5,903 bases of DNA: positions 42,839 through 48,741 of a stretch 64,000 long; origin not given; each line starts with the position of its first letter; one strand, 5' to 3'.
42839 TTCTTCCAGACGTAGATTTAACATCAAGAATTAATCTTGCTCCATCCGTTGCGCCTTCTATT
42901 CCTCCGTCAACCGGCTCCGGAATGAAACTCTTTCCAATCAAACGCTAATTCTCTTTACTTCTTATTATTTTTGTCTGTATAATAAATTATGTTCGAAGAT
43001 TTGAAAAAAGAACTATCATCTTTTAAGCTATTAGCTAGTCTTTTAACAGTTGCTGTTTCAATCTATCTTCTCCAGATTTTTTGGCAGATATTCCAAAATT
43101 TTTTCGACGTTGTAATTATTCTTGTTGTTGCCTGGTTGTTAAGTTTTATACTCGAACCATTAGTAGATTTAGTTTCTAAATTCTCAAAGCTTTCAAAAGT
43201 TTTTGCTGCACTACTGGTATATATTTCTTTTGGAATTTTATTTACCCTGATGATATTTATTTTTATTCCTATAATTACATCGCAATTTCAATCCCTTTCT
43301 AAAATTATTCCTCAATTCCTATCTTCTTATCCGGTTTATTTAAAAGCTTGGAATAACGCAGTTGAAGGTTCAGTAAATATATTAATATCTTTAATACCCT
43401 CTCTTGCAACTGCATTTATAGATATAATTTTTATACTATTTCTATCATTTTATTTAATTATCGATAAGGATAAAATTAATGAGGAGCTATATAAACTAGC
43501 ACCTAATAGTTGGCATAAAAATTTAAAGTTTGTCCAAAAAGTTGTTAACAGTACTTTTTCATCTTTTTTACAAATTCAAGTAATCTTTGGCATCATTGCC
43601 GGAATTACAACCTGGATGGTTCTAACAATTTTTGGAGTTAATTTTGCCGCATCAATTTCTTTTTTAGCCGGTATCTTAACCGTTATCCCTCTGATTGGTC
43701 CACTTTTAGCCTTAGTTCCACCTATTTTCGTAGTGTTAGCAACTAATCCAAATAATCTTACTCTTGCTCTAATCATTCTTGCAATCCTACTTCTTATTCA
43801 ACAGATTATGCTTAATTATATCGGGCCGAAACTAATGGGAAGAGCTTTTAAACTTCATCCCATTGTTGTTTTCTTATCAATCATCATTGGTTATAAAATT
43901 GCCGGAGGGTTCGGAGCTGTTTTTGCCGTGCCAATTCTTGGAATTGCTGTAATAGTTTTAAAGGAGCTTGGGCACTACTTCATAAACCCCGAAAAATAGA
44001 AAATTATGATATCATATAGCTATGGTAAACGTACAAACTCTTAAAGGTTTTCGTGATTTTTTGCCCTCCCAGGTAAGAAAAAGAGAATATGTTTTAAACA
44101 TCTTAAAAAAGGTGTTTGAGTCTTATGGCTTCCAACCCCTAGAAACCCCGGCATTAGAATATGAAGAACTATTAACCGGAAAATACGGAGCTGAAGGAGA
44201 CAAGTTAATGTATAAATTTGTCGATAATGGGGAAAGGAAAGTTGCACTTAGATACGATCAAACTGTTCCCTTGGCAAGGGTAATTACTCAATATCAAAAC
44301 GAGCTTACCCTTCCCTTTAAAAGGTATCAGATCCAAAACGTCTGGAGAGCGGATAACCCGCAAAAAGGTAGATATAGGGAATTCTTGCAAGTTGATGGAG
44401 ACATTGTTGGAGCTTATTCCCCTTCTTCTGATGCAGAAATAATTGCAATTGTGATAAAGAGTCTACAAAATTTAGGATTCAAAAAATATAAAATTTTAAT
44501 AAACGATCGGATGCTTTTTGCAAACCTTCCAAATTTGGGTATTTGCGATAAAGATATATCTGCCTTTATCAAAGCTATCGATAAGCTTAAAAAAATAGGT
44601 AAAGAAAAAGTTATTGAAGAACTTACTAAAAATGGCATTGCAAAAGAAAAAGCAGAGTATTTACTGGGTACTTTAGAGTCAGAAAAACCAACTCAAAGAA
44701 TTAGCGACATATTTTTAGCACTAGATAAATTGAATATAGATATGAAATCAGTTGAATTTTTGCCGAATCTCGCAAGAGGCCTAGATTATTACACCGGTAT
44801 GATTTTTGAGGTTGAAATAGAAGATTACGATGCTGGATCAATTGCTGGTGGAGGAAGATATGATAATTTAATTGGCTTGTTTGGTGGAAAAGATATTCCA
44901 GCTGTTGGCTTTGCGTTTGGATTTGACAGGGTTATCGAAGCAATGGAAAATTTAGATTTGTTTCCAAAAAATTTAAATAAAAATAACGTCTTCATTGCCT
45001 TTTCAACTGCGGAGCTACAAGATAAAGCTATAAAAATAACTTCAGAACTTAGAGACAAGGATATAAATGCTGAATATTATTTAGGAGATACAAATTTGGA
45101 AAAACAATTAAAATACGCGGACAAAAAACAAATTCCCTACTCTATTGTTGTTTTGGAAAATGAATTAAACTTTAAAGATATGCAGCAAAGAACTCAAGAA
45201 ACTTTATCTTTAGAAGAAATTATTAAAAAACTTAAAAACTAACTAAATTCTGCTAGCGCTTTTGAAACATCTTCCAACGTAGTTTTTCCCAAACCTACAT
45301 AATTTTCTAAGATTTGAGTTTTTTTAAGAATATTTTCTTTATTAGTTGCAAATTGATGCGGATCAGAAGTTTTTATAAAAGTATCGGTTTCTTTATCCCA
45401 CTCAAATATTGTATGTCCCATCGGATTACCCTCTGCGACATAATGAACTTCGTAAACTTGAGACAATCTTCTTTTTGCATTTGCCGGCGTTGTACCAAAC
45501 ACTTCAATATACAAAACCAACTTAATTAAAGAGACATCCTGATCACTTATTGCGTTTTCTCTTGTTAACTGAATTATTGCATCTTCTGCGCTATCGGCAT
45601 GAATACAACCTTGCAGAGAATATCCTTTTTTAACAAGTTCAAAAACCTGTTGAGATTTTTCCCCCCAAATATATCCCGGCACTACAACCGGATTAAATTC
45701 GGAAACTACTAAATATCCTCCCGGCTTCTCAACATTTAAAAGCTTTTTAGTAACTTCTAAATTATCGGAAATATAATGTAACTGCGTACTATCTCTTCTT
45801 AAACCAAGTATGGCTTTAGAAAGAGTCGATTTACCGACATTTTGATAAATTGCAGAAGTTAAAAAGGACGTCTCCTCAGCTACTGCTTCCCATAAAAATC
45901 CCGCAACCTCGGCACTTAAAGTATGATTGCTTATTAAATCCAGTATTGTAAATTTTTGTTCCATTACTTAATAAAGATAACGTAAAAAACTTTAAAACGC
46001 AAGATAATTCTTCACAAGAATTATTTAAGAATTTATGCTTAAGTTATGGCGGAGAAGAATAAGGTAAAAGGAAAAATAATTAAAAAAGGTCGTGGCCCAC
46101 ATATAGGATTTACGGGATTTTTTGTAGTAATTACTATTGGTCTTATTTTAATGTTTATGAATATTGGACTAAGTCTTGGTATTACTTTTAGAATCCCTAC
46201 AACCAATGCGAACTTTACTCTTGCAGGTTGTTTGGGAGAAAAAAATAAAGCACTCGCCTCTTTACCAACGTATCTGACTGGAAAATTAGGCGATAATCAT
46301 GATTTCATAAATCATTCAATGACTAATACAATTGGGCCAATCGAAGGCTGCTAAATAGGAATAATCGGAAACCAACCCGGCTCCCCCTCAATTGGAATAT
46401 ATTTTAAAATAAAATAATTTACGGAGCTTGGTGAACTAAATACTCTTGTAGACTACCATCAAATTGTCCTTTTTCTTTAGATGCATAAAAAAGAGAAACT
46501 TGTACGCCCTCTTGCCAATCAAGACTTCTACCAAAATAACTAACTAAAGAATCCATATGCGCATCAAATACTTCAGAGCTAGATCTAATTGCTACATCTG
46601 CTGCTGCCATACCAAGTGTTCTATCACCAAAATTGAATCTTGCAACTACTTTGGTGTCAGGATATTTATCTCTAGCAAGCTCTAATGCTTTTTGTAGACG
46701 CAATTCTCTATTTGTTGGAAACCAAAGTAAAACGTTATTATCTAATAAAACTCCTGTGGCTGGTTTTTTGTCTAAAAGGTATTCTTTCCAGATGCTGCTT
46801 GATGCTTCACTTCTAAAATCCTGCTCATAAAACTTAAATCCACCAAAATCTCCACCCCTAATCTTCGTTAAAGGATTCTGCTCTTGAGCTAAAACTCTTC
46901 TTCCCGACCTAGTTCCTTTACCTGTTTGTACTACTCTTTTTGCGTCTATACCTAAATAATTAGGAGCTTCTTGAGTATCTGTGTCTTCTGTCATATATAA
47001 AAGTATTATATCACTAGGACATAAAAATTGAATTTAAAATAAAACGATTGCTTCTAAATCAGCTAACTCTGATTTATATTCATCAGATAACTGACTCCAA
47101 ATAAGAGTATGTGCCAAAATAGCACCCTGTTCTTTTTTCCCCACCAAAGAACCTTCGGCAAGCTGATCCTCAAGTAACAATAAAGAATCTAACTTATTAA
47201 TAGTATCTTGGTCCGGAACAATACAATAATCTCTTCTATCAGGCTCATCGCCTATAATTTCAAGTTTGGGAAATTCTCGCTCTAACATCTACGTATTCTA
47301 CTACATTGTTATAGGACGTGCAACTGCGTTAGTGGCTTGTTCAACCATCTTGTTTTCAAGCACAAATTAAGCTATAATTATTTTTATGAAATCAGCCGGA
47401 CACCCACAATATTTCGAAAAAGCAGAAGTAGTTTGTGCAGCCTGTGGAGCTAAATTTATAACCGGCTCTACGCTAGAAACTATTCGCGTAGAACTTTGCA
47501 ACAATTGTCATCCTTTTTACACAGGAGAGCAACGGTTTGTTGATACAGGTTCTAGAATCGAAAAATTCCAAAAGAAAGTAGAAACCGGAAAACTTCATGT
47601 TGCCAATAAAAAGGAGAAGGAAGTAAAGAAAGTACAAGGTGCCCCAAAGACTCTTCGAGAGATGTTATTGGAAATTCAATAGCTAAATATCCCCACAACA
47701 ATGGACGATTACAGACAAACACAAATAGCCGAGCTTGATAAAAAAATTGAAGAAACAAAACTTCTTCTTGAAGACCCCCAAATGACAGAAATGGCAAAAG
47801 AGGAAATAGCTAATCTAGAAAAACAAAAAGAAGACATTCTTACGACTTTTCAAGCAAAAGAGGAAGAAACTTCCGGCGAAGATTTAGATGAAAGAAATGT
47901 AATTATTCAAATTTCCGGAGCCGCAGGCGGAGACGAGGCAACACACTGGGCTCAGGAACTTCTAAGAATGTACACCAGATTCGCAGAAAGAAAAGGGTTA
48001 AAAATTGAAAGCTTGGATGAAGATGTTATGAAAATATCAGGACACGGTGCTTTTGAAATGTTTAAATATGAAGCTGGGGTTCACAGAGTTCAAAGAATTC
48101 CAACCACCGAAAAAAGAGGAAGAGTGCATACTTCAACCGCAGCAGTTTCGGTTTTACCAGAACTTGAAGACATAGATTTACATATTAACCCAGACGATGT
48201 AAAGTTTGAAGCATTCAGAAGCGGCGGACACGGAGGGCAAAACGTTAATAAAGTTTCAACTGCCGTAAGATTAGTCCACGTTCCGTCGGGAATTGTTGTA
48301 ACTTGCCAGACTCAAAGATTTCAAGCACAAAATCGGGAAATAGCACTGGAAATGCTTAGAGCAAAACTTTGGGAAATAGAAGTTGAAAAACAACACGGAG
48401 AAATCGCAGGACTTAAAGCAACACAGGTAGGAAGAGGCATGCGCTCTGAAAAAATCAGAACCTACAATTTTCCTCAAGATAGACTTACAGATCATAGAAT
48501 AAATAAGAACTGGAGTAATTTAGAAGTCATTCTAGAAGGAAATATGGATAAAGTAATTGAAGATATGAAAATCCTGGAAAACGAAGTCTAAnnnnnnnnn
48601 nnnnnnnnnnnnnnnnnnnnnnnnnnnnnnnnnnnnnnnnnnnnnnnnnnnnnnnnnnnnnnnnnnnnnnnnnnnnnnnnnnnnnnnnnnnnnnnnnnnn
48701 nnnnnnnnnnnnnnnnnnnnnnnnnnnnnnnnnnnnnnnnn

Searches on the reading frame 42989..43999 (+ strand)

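Call 58: search_protein_families(library=pfam, proteins=[window:42989-43999:+], max_evalue=0.00001)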
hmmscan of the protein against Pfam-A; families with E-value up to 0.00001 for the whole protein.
window:42989-43999:+ (336 aa): 1 family
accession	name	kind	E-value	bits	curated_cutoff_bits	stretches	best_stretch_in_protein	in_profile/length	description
PF01594.21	AI-2E_transport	-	3.6e-52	178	34.3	2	123-326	124-325/327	AI-2E family transporter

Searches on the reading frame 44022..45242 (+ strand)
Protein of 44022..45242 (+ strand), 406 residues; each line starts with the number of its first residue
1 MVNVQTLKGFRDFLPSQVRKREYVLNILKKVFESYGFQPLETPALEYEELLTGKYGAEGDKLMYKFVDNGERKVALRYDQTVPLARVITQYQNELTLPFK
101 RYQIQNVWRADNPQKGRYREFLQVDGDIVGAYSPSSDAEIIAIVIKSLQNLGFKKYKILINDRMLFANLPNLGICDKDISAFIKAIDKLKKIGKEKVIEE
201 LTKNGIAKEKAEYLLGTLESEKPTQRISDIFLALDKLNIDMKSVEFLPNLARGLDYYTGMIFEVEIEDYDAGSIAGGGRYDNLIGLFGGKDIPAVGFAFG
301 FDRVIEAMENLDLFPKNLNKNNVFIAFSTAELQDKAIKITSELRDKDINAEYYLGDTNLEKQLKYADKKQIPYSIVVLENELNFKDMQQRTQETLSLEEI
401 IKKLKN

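Call 58: search_protein_families(library=pfam, proteins=[window:44022-45242:+], max_evalue=0.00001)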
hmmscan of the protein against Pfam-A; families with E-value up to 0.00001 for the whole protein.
window:44022-45242:+ (406 aa): 3 families
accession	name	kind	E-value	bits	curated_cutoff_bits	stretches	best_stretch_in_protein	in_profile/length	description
PF13393.11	tRNA-synt_His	-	1.8e-44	152.7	25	1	9-303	1-307/308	Histidyl-tRNA synthetase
PF03129.25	HGTP_anticodon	-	1.1e-13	51.6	21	1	325-406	4-93/94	Anticodon binding domain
PF00587.30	tRNA-synt_2b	-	1.2e-09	39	29.3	1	64-161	1-104/179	tRNA synthetase class II core domain (G, H, P, S and T)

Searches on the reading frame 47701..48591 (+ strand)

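Call 58: search_protein_families(library=pfam, proteins=[window:47701-48591:+], max_evalue=0.00001)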
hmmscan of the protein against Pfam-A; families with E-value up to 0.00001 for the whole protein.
window:47701-48591:+ (296 aa): 2 families
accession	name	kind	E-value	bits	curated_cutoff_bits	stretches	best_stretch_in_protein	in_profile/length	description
PF03462.23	PCRF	-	9.5e-39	133.6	24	1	8-149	43-194/194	PCRF domain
PF00472.26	RF-1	-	3.8e-38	130.4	35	1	156-266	1-116/116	RF-1 domain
